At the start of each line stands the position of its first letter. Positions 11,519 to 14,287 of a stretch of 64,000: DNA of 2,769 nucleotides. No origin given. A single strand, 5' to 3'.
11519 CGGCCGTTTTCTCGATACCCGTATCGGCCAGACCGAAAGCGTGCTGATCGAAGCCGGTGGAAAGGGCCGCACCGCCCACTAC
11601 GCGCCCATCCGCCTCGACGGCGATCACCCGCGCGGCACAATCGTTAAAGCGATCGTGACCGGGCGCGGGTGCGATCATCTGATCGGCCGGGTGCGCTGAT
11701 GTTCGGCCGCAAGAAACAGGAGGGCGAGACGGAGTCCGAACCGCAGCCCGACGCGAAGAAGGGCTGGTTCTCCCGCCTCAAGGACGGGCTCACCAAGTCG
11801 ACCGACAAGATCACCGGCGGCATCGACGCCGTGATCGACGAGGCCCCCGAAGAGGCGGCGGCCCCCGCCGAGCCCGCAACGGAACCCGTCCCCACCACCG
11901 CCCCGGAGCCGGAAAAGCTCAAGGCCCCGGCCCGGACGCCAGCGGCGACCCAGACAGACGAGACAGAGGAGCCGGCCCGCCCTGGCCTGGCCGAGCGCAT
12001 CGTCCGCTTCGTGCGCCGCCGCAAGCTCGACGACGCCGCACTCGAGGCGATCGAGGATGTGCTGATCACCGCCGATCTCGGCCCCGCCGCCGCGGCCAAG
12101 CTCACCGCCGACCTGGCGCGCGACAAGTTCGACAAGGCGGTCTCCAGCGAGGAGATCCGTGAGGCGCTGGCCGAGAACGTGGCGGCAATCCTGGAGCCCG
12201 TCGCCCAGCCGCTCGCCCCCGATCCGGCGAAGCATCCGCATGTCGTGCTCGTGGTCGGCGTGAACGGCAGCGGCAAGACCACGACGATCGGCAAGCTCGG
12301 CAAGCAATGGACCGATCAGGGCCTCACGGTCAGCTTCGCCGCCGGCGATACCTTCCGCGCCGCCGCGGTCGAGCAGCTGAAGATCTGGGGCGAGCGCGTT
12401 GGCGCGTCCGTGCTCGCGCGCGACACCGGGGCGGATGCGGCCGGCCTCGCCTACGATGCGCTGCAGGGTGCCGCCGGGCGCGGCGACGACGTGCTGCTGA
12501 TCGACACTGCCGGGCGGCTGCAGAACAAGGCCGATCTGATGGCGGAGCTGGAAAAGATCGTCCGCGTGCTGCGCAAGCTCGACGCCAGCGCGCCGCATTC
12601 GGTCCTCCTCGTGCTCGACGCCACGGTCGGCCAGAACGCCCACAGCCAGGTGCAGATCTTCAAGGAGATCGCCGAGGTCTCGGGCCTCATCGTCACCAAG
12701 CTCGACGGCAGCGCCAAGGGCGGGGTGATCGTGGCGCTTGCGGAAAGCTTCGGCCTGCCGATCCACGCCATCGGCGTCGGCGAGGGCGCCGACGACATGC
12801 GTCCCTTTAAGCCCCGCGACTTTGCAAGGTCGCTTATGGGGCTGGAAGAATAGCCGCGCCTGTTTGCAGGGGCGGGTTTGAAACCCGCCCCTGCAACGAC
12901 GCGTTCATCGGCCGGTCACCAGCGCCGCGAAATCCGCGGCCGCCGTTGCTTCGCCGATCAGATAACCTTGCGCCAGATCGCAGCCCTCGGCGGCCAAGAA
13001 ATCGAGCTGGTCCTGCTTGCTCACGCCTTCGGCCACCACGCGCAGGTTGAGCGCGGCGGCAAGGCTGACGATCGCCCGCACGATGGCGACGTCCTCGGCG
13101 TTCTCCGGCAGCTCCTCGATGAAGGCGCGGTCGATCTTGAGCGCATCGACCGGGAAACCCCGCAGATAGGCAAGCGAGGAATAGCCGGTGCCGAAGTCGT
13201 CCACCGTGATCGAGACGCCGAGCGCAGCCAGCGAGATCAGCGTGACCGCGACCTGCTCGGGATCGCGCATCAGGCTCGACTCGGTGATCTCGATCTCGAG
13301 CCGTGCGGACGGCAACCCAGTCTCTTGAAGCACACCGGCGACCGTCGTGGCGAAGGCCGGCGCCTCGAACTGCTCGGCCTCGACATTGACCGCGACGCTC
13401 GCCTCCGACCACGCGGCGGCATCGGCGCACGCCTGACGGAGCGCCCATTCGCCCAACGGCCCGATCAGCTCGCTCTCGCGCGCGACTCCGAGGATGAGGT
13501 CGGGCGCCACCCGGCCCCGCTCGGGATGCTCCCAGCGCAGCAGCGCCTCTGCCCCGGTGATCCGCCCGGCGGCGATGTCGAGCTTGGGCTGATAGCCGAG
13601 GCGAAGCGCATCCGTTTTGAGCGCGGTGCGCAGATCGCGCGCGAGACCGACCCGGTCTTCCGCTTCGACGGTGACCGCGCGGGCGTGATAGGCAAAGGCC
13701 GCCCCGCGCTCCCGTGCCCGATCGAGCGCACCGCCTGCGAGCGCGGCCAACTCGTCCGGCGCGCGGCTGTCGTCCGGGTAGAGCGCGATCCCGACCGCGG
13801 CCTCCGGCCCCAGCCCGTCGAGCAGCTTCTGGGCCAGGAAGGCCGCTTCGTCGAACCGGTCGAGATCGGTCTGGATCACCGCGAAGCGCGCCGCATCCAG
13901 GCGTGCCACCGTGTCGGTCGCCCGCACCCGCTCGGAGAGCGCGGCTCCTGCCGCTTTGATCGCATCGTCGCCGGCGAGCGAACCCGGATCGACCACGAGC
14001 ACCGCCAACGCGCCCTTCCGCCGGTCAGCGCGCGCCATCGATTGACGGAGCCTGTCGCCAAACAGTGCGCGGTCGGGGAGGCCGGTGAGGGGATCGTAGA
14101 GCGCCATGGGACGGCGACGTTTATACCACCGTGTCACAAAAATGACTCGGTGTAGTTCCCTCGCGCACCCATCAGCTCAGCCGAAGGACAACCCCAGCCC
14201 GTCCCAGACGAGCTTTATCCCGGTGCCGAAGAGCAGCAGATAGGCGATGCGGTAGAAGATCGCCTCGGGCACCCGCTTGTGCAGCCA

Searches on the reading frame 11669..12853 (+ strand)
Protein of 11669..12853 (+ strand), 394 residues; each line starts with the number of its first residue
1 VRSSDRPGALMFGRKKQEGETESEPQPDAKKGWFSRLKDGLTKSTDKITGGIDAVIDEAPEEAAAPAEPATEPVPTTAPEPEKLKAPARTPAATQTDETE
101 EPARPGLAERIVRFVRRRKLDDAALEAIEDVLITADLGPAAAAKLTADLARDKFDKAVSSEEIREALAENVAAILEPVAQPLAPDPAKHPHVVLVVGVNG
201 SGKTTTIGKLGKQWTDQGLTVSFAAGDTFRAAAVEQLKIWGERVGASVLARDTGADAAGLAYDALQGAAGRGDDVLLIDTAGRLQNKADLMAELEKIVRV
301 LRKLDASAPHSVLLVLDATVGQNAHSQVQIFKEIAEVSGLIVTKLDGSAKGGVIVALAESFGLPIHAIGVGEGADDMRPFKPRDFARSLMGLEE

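Call 72: search_protein_families(library=pfam, proteins=[window:11669-12853:+], max_evalue=0.00001)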
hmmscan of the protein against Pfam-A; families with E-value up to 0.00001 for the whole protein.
window:11669-12853:+ (394 aa): 5 families
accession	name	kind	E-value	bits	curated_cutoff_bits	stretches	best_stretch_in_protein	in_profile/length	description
PF00448.28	SRP54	-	2.4e-67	226.9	22.7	1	190-390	1-195/196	SRP54-type protein, GTPase domain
PF02881.24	SRP54_N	-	7.7e-08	32.9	22.4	1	109-169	3-73/75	SRP54-type protein, helical bundle domain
PF13604.12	AAA_30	-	7e-07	29.6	27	1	191-287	19-103/191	AAA domain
PF13401.12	AAA_22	-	3.6e-06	27.8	27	1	189-315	4-121/130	AAA domain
PF13191.12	AAA_16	-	5.3e-06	27.5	32.6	1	178-317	12-139/167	AAA ATPase domain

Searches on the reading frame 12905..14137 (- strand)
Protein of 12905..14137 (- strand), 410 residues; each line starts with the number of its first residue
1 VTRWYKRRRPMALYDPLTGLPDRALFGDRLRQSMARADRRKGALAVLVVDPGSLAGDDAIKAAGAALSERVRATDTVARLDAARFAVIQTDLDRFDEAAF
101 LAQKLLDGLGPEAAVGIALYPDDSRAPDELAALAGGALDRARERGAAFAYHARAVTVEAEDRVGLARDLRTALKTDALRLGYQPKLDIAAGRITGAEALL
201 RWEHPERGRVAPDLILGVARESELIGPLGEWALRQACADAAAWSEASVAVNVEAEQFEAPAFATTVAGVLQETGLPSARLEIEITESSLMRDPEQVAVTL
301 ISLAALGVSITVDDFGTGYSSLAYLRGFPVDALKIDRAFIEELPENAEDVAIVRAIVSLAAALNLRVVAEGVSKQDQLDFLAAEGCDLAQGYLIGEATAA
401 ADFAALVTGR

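Call 72: search_protein_families(library=pfam, proteins=[window:12905-14137:-], max_evalue=0.00001)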
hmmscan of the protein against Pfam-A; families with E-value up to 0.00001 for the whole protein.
window:12905-14137:- (410 aa): 2 families
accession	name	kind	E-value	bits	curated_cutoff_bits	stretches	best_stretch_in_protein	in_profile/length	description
PF00563.25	EAL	-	1e-68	231.7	31.3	1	167-396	2-235/236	EAL domain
PF00990.26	GGDEF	-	1e-14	55.1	23.8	1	12-145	1-158/161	Diguanylate cyclase, GGDEF domain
